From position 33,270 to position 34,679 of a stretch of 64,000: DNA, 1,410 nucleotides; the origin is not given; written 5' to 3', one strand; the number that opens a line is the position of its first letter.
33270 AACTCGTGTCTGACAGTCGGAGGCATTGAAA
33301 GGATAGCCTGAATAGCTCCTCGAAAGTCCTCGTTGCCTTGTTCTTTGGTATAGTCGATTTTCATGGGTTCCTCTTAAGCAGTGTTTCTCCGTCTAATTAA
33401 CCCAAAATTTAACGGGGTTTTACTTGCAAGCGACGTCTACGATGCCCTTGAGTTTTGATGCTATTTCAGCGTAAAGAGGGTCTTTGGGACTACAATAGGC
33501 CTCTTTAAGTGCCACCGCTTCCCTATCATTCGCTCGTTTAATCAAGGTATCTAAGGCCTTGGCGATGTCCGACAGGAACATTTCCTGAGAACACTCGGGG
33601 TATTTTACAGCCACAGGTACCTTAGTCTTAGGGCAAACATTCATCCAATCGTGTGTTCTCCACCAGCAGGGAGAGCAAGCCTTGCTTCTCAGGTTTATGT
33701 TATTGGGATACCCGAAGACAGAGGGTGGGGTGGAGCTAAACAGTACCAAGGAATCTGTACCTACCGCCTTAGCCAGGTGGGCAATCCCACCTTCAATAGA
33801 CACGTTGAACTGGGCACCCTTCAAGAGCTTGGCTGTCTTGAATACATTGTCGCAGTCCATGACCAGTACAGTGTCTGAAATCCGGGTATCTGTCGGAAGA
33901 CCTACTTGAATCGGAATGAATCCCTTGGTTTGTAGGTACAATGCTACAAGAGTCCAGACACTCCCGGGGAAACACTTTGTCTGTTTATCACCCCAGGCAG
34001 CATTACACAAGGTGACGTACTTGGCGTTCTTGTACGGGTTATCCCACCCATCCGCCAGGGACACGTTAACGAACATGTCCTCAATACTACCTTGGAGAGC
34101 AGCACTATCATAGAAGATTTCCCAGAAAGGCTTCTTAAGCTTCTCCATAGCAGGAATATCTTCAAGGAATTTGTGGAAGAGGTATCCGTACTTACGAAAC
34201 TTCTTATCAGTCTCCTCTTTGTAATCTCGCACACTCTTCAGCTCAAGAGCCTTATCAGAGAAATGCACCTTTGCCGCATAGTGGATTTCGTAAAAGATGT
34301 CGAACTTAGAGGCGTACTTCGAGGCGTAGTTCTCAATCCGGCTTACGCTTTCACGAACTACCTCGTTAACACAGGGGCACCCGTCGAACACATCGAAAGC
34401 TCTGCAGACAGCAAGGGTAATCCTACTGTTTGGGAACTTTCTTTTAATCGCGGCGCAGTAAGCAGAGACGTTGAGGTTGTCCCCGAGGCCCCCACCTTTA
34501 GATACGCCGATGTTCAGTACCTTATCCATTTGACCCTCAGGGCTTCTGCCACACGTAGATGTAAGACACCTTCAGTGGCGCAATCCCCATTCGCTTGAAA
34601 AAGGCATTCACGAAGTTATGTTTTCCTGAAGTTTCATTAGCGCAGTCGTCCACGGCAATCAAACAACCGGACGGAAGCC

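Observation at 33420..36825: Lower-GC glycosylation/modification island in the late region (GT9 heptosyltransferase-like plus SGNH hydrolase and double methyltransferase fusion), with a GT2 in the early region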

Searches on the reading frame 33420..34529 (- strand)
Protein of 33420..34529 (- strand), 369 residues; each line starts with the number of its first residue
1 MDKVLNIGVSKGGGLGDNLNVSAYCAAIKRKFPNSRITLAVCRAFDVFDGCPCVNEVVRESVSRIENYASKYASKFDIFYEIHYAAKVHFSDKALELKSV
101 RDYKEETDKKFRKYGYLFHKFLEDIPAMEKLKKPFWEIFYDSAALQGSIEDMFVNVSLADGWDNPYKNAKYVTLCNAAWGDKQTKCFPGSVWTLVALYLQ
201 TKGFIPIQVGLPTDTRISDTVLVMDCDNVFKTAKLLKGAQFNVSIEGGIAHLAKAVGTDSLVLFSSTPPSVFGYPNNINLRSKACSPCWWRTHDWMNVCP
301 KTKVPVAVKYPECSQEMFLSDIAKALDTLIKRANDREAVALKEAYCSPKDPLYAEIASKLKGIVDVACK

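Call 3: search_protein_families(library=pfam, proteins=[window:33420-34529:-], max_evalue=1)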
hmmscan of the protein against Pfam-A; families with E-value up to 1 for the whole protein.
window:33420-34529:- (369 aa): 2 families
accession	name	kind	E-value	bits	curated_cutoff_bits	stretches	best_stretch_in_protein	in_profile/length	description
PF01075.23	Glyco_transf_9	-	2.3e-07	30.8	22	1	163-275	102-219/247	Glycosyltransferase family 9 (heptosyltransferase)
PF12910.14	PHD_like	-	0.13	12.7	27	1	40-83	71-114/141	Antitoxin of toxin-antitoxin, RelE / RelB, TA system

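Call 4: search_protein_families(library=phrogs, proteins=[window:33420-34529:-], max_evalue=0.01)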
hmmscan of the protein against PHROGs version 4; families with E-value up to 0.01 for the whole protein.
window:33420-34529:- (369 aa): 0 families

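Call 12: search_protein_families(library=ncbifam, proteins=[window:33420-34529:-], max_evalue=0.1)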
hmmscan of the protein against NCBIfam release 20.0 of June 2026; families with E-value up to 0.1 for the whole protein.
window:33420-34529:- (369 aa): 4 families
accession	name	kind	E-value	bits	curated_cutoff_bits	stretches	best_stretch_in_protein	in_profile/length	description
TIGR02193.1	heptsyl_trn_I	equivalog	1.8e-08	34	185.3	1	169-286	180-303/320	lipopolysaccharide heptosyltransferase I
NF008204.0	PRK10964.1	equivalog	0.00025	20.3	437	1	222-274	237-290/322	lipopolysaccharide heptosyltransferase RfaC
TIGR04414.1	hepto_Aah_TibC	equivalog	0.0023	16.9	200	1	231-323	273-368/374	autotransporter strand-loop-strand O-heptosyltransferase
NF007571.0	PRK10202.1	equivalog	0.061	13.3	146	0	74-112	64-101/149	beta-galactosidase subunit beta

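Call 14: search_solved_structures(query=window:33420-34529:-, max_evalue=1, show_alignments=2)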
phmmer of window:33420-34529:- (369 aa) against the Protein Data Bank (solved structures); distinct sequences matched with E-value up to 1: 5.
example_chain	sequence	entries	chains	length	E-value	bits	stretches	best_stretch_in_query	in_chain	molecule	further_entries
6dfe_A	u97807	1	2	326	0.023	16.8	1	231-277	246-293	ADP-heptose--LPS heptosyltransferase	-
2gt1_A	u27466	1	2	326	0.023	16.8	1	231-277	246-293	Lipopolysaccharide heptosyltransferase-1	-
2h1f_A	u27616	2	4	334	0.024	16.8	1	231-277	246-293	Lipopolysaccharide heptosyltransferase-1 | Lipopolysaccharide heptosyltransferase 1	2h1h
6nu2_6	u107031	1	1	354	0.76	11.8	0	282-354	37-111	39S ribosomal protein L38, mitochondrial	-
3j7y_6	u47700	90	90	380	0.87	11.6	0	282-354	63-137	mL38 | 39S ribosomal protein L38, mitochondrial | Large ribosomal subunit protein mL38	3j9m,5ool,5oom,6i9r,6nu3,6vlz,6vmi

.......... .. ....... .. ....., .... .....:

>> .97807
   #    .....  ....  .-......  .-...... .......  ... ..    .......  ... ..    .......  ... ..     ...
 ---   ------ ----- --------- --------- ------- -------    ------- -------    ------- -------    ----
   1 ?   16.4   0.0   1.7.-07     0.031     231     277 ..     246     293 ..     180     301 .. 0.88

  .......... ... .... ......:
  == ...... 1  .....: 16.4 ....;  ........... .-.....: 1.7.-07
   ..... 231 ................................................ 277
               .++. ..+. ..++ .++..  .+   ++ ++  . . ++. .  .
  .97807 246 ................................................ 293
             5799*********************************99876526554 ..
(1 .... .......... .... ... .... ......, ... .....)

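Call 17: find_homologous_proteins(query=window:33420-34529:-, max_evalue=0.001)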
Query window:33420-34529:- (369 aa): 9 proteins with E <= 0.001 among 2038 candidates.
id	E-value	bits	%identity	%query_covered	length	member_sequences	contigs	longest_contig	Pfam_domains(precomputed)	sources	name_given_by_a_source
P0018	4.6e-253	857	100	100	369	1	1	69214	PF01075.24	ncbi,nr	ncbi:Glycosyltransferase family 9 (heptosyltransferase) [uncultured archaeon]|nr:Glycosyltransferase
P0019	3.1e-115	403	50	100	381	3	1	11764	PF01075.24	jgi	jgi:ADP-heptose:LPS heptosyltransferase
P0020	1.4e-101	358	45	99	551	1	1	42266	PF13847.13,PF13489.13,PF13649.13,PF01209.25,PF08241.19,PF01075.24,PF08242.19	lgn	-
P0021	3.1e-95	337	45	90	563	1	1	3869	PF13847.13,PF13489.13,PF13649.13,PF01209.25,PF08241.19,PF08242.19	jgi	jgi:ADP-heptose:LPS heptosyltransferase/2-polyprenyl-3-methyl-5-hydroxy-6-metoxy-1,4-benzoquinol met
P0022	8.9e-80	286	40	99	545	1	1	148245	PF08241.19,PF01075.24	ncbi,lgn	-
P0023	5.3e-77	277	40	89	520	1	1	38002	PF08241.19,PF01075.24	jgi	jgi:ADP-heptose:LPS heptosyltransferase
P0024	3.3e-69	252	38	91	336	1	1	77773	PF01075.24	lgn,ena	-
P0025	7.1e-67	244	37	99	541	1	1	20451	PF01075.24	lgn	-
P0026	1.3e-52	197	34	89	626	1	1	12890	PF13712.13,PF10111.15,PF13641.13,PF00535.33,PF01075.24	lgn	-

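Call 30: find_encoding_contigs(protein=P0022, flank=10000, max_places=2)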
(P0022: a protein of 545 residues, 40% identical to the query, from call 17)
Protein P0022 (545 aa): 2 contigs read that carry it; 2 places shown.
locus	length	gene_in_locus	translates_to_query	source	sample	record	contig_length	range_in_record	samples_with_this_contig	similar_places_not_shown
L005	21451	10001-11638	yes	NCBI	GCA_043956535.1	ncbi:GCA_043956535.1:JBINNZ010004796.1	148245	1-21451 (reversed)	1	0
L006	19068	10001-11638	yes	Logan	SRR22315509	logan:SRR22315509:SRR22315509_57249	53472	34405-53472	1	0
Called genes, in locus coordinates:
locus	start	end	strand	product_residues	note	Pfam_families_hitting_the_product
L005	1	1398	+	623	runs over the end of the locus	PF27249:MJ0330_N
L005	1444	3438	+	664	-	PF04860:Phage_portal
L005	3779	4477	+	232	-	-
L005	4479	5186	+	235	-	-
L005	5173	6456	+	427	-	-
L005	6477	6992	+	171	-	-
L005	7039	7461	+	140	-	-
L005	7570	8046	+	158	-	-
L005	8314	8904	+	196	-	-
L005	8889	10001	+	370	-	-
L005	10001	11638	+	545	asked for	PF01075:Glyco_transf_9, PF08241:Methyltransf_11 (weak)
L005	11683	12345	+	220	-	-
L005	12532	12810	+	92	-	-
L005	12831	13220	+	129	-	-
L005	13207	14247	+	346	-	PF18823:InPase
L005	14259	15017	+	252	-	PF01068:DNA_ligase_A_M (weak)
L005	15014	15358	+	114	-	-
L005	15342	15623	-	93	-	-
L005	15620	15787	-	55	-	-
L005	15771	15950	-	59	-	-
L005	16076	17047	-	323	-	PF04055:Radical_SAM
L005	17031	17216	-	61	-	-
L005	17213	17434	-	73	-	-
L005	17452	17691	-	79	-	PF00383:dCMP_cyt_deam_1 (weak)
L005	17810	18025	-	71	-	-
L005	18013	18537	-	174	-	PF00293:NUDIX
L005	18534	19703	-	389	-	PF17767:NAPRTase_N, PF04095:NAPRTase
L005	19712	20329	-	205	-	PF00857:Isochorismatase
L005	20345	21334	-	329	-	-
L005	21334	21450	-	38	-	?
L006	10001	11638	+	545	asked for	PF01075:Glyco_transf_9, PF08241:Methyltransf_11 (weak)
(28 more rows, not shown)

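Call 31: find_encoding_contigs(protein=P0020, flank=10000, max_places=2)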
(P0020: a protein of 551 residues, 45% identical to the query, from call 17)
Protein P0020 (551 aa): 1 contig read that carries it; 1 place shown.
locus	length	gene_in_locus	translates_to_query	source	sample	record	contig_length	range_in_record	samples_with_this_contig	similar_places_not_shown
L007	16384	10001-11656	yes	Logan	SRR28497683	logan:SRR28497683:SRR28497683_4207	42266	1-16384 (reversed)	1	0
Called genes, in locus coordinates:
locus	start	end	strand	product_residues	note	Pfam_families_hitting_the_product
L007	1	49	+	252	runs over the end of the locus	-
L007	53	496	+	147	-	-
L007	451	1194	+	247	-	-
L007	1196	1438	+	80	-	-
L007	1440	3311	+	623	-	PF27249:MJ0330_N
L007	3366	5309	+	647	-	PF04860:Phage_portal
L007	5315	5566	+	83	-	-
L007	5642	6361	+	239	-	-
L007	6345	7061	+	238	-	-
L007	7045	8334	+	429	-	PF00149:Metallophos (weak)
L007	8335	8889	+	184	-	PF01258:zf-dskA_traR (weak)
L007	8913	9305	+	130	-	-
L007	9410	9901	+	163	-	-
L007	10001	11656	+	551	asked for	PF01075:Glyco_transf_9 (weak), PF01209:Ubie_methyltran (weak), PF13489:Methyltransf_23, PF13847:Methyltransf_31, PF08241:Methyltransf_11, PF13649:Methyltransf_25, PF08242:Methyltransf_12 (weak)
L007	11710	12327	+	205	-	-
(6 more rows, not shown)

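Call 34: search_protein_families(library=pfam, proteins=[L005:8314-8904:+, L005:8889-10001:+, P0022, P0020, P0025, P0024, P0026], max_evalue=0.01)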
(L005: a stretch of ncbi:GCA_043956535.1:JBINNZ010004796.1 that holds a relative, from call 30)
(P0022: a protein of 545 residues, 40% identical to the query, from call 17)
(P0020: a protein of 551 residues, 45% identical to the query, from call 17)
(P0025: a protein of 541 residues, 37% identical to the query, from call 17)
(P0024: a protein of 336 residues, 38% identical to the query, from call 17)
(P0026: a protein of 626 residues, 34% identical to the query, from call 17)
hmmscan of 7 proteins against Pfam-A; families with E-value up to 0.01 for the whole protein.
L005:8314-8904:+ (196 aa): 1 family
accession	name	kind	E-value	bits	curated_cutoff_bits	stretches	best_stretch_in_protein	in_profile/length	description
PF13578.12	Methyltransf_24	-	0.00015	23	26.3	1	57-161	7-105/105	Methyltransferase domain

L005:8889-10001:+ (370 aa): 0 families

P0022 (545 aa): 4 families
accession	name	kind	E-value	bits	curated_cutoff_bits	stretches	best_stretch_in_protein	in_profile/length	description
PF01075.23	Glyco_transf_9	-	4.5e-09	36.4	22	1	102-272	35-218/247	Glycosyltransferase family 9 (heptosyltransferase)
PF08241.18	Methyltransf_11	-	2e-07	32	21.2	1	418-502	7-95/95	Methyltransferase domain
PF13649.12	Methyltransf_25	-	0.0081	17.3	27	0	419-498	9-97/97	Methyltransferase domain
PF13847.12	Methyltransf_31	-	0.0097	16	27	0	460-503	65-110/145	Methyltransferase domain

P0020 (551 aa): 7 families
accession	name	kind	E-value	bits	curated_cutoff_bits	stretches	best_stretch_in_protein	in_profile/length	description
PF08241.18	Methyltransf_11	-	4.9e-17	62.8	21.2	1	424-502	13-95/95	Methyltransferase domain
PF13649.12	Methyltransf_25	-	1.8e-10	41.8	27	1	418-498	9-97/97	Methyltransferase domain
PF13847.12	Methyltransf_31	-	3.8e-10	40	27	1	407-506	11-113/145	Methyltransferase domain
PF13489.12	Methyltransf_23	-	4.6e-08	33.4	27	1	407-506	21-120/164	Methyltransferase domain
PF08242.18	Methyltransf_12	-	7.6e-08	33.4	30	1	419-500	8-98/98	Methyltransferase domain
PF01075.23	Glyco_transf_9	-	1e-07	32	22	1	136-273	69-220/247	Glycosyltransferase family 9 (heptosyltransferase)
PF01209.24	Ubie_methyltran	-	1.3e-06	28.3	20.1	1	399-513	48-166/233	ubiE/COQ5 methyltransferase family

P0025 (541 aa): 2 families
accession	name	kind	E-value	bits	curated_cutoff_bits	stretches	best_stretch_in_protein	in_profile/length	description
PF01075.23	Glyco_transf_9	-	1.2e-07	31.7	22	1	231-278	176-224/247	Glycosyltransferase family 9 (heptosyltransferase)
PF08241.18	Methyltransf_11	-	0.0039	18.2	21.2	0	461-502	53-94/95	Methyltransferase domain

P0024 (336 aa): 1 family
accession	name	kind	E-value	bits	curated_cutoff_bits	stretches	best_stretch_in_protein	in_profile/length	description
PF01075.23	Glyco_transf_9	-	1.9e-08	34.4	22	1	113-279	45-225/247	Glycosyltransferase family 9 (heptosyltransferase)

P0026 (626 aa): 8 families
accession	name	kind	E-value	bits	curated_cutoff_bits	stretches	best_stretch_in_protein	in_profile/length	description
PF00535.33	Glycos_transf_2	-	2e-29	103.1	23.3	1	402-524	1-127/168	Glycosyl transferase family 2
PF01075.23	Glyco_transf_9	-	6.6e-13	49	22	1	213-354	86-239/247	Glycosyltransferase family 9 (heptosyltransferase)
PF10111.15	Glyco_tranf_2_2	-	9.1e-13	48.8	27.3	1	402-501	1-104/276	Glycosyltransferase like family 2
PF13641.12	Glyco_tranf_2_3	-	5.1e-12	46.7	27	2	537-597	157-216/230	Glycosyltransferase like family 2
PF13712.12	Glyco_tranf_2_5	-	4.5e-07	30.2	27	1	455-518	30-94/210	Glycosyltransferase like family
PF02709.20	Glyco_transf_7C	-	0.00012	22.1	23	1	541-590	21-69/78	N-terminal domain of galactosyltransferase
PF13506.12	Glyco_transf_21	-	0.0004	20.3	21.7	1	471-595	23-157/174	Glycosyl transferase family 21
PF13632.12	Glyco_trans_2_3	-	0.0015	18.9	27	1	544-594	77-125/198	Glycosyl transferase family group 2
